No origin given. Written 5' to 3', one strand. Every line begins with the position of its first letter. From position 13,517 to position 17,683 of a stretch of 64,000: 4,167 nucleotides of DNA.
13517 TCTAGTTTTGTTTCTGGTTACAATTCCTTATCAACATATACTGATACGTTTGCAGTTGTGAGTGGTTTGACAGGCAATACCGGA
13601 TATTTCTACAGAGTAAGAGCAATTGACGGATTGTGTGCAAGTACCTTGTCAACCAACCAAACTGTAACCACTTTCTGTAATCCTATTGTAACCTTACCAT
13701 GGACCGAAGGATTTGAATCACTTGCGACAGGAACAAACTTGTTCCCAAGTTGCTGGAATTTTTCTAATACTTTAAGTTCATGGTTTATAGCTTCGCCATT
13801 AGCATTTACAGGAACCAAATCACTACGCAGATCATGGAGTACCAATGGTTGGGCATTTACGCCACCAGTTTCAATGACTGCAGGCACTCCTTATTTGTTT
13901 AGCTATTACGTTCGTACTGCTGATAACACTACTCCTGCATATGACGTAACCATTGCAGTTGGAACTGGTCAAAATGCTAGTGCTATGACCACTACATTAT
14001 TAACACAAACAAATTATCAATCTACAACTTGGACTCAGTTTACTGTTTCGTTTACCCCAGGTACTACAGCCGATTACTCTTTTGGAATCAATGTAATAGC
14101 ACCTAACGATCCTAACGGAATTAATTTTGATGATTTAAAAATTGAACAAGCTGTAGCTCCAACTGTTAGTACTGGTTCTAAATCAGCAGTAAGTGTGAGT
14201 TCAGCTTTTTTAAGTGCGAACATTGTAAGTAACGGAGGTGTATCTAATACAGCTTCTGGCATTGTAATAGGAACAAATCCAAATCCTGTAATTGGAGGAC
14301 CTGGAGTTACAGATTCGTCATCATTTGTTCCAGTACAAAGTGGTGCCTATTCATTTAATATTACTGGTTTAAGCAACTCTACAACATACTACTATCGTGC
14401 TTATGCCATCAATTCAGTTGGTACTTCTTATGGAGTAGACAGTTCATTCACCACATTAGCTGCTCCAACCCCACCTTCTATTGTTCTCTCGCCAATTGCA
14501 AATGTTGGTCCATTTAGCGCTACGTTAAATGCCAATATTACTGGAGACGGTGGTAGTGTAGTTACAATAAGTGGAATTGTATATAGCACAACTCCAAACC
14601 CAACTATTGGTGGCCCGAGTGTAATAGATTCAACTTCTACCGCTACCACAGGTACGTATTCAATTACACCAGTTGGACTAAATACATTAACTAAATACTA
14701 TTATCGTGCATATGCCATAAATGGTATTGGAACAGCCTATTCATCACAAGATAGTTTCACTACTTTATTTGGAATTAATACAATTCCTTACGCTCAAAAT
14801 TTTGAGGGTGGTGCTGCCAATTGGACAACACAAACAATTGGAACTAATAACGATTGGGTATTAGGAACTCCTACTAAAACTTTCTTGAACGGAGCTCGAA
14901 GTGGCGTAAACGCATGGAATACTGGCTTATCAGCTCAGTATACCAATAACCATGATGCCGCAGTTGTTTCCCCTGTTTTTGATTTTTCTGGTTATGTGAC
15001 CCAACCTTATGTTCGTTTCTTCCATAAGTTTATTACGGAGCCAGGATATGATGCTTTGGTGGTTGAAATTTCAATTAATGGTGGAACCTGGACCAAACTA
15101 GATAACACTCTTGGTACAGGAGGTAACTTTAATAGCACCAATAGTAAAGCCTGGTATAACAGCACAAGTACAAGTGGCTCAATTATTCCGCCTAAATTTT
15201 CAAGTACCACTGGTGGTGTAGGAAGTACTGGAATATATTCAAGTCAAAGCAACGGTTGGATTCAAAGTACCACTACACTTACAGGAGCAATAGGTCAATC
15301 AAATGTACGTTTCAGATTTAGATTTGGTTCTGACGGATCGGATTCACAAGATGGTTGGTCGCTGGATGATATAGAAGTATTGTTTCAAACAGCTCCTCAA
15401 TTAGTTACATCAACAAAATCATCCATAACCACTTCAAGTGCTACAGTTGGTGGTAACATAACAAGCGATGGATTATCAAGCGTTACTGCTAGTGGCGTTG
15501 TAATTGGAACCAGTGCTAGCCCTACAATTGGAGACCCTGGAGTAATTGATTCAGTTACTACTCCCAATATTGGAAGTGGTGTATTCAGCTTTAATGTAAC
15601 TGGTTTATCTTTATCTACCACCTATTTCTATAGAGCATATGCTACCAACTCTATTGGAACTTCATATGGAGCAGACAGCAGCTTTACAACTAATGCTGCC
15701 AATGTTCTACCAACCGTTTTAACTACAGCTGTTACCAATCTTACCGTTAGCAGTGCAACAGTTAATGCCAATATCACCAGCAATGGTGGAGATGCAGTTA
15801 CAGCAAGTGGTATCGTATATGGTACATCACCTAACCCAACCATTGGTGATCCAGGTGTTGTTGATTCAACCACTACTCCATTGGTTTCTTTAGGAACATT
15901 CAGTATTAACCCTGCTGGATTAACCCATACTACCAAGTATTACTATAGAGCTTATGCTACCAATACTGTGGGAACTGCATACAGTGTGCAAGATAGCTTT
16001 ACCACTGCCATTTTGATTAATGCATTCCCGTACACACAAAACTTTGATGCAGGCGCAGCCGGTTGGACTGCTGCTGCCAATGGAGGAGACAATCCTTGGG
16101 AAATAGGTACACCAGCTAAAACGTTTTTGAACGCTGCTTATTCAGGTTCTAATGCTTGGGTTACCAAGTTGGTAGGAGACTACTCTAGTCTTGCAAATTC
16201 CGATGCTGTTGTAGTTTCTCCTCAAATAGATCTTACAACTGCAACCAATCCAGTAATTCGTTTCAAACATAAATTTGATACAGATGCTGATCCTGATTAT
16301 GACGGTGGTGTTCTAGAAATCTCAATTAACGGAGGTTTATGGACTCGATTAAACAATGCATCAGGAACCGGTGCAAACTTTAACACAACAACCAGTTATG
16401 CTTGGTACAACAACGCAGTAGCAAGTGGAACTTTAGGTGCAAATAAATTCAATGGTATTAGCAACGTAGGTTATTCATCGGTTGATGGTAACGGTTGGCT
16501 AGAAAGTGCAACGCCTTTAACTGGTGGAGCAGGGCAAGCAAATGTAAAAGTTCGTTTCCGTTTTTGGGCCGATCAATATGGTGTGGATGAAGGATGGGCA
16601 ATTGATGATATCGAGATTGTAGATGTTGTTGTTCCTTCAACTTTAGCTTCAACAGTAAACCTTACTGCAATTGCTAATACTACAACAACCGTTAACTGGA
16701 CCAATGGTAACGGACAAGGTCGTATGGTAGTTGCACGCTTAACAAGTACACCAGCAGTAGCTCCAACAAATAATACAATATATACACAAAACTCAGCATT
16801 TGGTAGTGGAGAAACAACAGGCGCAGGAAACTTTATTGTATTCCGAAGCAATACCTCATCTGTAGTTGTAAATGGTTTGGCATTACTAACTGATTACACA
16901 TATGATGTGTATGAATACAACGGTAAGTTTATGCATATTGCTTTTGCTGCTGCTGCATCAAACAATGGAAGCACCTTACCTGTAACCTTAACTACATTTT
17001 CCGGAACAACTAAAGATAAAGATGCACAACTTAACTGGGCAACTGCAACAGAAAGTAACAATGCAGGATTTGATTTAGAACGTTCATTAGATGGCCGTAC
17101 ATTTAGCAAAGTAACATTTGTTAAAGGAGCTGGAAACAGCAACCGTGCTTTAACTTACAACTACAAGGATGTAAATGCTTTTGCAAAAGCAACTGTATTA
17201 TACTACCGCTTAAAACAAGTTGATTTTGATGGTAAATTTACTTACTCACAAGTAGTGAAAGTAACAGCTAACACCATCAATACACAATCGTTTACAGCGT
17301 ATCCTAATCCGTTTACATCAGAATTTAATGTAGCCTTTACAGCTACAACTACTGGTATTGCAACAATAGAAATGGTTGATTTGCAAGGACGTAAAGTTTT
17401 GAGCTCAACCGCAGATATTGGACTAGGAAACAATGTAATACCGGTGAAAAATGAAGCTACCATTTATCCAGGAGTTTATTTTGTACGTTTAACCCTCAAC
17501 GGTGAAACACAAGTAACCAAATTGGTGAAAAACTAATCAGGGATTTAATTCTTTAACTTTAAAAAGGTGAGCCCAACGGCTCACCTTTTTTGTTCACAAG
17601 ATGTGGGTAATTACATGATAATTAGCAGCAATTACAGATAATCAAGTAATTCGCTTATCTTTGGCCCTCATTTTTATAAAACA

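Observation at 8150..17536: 3128-aa T9SS cargo protein built from large internal duplications, encoded directly downstream of the rod-shape operon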

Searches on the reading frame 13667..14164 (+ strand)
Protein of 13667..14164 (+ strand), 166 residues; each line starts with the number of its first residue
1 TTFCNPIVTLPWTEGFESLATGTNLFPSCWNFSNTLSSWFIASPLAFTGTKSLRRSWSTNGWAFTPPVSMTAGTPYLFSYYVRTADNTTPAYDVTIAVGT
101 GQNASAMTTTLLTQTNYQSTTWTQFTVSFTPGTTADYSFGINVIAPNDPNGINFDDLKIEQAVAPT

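Call 19: search_protein_families(library=pfam, proteins=[window:13667-14164:+], max_evalue=1)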
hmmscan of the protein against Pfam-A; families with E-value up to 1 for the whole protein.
window:13667-14164:+ (166 aa): 3 families
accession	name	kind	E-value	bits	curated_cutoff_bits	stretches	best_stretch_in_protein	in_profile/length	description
PF02018.23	CBM_4_9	-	4.4e-05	24.3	25.9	1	50-136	36-123/136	Carbohydrate binding domain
PF00629.30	MAM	-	0.049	13.9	26.4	1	94-161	87-154/158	MAM domain, meprin/A5/mu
PF10342.15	Kre9_KNH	-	0.085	14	24.6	1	70-152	8-86/94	Kre9/KNH-like N-terminal Ig-like domain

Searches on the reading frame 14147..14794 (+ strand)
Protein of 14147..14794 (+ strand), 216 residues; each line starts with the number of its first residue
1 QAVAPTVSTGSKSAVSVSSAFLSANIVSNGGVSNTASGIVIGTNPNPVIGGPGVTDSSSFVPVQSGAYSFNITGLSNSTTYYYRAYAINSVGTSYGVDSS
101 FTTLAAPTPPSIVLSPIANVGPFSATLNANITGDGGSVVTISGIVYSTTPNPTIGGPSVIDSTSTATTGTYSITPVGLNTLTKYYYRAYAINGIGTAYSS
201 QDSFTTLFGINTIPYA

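Call 19: search_protein_families(library=pfam, proteins=[window:14147-14794:+], max_evalue=1)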
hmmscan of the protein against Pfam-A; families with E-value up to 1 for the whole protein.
window:14147-14794:+ (216 aa): 6 families
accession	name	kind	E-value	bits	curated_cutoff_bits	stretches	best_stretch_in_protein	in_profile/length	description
PF16656.11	Pur_ac_phosph_N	-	3.8e-06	27.8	30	2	63-102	56-92/93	Purple acid Phosphatase, N-terminal domain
PF00041.27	fn3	-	8.3e-05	23.2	25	2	63-94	43-75/84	Fibronectin type III domain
PF16655.11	PhoD_N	-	0.0065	17.4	30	0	69-87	60-78/90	PhoD-like phosphatase, N-terminal domain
PF25059.1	FN3_DSCAM-DSCAML_C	-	0.018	15.8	39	0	67-104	44-80/89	DSCAM/DSCAML C-terminal Fn3-like domain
PF17964.7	Big_10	-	0.037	14.7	22.9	0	75-109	49-83/164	Bacterial Ig domain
PF16974.11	NAR2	-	0.15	12.1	26.6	0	77-100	102-127/142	High-affinity nitrate transporter accessory, Ig-like domain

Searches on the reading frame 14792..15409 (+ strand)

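Call 19: search_protein_families(library=pfam, proteins=[window:14792-15409:+], max_evalue=1)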
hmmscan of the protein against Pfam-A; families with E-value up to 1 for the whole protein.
window:14792-15409:+ (206 aa): 3 families
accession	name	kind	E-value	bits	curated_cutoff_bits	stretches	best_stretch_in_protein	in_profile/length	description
PF20773.4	InhA-like_MAM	-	0.00016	21.6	26.9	1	149-196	116-162/191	Immune inhibitor A-like, MAM domain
PF21471.3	Reelin_subrepeat-B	-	0.0003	21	27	1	89-196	60-126/127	Reelin subrepeat B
PF14859.11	Colicin_M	-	0.025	14.1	27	1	7-81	70-144/281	Colicin M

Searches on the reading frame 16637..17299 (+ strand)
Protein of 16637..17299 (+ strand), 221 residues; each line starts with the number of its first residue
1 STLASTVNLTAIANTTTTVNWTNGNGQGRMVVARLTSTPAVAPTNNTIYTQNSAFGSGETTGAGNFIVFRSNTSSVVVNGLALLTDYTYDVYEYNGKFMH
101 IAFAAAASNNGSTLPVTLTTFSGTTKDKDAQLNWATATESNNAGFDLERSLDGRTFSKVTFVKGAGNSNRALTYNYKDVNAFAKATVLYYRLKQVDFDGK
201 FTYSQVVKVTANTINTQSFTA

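Call 19: search_protein_families(library=pfam, proteins=[window:16637-17299:+], max_evalue=1)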
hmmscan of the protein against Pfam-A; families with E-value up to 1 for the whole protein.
window:16637-17299:+ (221 aa): 2 families
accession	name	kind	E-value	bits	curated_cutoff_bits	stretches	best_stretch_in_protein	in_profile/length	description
PF00041.27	fn3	-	0.013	16.1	25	1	7-97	6-72/84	Fibronectin type III domain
PF16656.11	Pur_ac_phosph_N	-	0.018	16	30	1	7-95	6-82/93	Purple acid Phosphatase, N-terminal domain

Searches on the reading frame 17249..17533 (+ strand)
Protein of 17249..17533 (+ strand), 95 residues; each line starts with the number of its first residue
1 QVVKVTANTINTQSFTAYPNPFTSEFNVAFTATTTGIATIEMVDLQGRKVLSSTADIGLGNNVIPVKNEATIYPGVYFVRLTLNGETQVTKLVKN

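Call 60: search_protein_families(library=pfam, alignment_id=A2, max_evalue=0.01)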
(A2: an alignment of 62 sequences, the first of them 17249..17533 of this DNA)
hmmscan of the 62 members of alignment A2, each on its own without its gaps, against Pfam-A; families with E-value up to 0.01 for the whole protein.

A. member 1, window:17249-17533:+ (95 aa): 1 family
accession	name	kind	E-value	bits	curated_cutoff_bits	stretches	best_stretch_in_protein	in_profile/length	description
PF18962.6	Por_Secre_tail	-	1.2e-10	41.9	27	1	18-93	2-74/75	Secretion system C-terminal sorting domain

B. families by the number of members that match (of 62 scanned): 16 families
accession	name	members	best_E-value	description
PF18962.6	Por_Secre_tail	49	1.3e-15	Secretion system C-terminal sorting domain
PF11589.14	DUF3244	20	2.7e-07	Domain of unknown function (DUF3244)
PF13860.13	FlgD_ig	5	1.1e-06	FlgD Ig-like domain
PF00404.24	Dockerin_1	5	1.4e-05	Dockerin type I domain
PF23623.1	GBD_IRG7_N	3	0.00021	IRG7 N-terminal galactose binding domain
PF16967.11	TcfC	2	0.0022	E-set like domain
PF13585.12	CHU_C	2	0.0025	CHU_C Type IX secretion signal domain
PF01835.25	MG2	1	4.5e-05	MG2 domain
PF08893.15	DUF1839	1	0.0002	Domain of unknown function (DUF1839)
PF14734.12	DUF4469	1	0.00028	Domain of unknown function (DUF4469) with IG-like fold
PF10342.15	Kre9_KNH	1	0.0023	Kre9/KNH-like N-terminal Ig-like domain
PF12733.13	Cadherin-like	1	0.0037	Cadherin-like beta sandwich domain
PF17375.8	DUF5397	1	0.0056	Family of unknown function (DUF5397)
PF11797.14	WxLIP_HBD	1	0.0058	WxL Interacting Protein, host binding domain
PF16640.11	Big_3_5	1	0.0078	Bacterial Ig-like domain (group 3)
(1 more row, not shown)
